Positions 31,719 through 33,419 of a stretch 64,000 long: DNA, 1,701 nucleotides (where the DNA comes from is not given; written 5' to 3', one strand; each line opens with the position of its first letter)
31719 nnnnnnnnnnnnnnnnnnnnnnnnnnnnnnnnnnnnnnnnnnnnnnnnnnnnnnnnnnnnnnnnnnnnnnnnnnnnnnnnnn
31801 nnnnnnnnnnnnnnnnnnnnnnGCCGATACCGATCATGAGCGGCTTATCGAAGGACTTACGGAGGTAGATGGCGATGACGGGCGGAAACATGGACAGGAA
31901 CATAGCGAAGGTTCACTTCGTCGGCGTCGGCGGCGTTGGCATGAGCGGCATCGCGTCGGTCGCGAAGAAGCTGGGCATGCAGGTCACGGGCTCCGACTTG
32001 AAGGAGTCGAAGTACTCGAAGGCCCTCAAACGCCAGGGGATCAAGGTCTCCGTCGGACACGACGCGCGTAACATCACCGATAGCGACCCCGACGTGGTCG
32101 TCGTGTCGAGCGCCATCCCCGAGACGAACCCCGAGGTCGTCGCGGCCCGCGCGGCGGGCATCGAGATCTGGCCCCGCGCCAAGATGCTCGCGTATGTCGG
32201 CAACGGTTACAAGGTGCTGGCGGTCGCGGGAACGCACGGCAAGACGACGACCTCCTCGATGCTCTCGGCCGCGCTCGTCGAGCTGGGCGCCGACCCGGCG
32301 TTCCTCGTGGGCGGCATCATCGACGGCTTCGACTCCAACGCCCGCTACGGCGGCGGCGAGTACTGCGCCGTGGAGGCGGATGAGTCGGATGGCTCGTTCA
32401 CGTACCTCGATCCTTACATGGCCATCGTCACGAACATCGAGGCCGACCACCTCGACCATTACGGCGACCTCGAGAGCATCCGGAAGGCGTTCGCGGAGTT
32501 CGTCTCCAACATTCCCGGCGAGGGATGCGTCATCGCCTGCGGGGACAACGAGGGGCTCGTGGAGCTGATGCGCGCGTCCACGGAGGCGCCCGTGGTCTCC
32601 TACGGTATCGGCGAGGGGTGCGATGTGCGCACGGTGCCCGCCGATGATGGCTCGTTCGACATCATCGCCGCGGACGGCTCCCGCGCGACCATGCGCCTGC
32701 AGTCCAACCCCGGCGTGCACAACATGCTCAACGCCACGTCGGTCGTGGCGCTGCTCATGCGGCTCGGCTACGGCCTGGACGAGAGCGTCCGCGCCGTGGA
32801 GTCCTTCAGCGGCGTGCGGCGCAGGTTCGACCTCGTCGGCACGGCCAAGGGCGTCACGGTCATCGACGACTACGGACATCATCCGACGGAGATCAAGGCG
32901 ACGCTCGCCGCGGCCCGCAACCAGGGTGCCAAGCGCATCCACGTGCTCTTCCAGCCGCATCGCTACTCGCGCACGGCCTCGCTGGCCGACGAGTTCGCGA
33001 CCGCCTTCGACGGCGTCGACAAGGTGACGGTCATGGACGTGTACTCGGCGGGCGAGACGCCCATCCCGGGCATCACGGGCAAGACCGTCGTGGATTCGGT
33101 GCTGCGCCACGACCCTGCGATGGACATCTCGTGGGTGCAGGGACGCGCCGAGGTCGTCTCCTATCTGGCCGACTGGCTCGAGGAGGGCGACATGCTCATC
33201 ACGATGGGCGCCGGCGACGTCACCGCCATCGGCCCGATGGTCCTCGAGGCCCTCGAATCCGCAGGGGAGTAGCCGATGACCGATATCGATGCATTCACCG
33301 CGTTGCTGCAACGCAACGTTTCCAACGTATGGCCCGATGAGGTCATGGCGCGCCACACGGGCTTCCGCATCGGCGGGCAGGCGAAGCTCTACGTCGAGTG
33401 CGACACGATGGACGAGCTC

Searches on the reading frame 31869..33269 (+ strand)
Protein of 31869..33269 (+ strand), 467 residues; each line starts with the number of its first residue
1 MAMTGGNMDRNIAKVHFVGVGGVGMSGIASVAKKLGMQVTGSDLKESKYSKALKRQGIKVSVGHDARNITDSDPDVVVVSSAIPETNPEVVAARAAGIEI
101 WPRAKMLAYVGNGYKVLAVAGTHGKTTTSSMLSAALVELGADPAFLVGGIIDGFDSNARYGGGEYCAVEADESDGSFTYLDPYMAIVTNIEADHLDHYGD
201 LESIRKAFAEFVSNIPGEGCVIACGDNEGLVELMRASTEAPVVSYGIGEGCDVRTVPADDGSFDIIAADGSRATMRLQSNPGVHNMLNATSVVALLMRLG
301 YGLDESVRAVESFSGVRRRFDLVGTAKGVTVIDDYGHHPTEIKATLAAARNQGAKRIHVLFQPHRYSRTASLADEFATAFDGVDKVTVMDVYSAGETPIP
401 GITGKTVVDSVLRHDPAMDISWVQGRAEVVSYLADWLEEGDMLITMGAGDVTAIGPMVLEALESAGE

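Call 38: search_protein_families(library=pfam, proteins=[window:31869-33269:+])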
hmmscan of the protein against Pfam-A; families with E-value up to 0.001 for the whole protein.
window:31869-33269:+ (467 aa): 3 families
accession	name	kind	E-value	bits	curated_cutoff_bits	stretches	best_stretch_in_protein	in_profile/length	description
PF01225.30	Mur_ligase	-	9.5e-25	87.2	21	1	14-110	1-90/95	Mur ligase family, catalytic domain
PF02875.26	Mur_ligase_C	-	6.2e-23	82.5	28.4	1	318-449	1-127/127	Mur ligase, glutamate ligase domain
PF08245.18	Mur_ligase_M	-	2.9e-21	76.8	24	1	119-295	1-199/200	Mur ligase middle domain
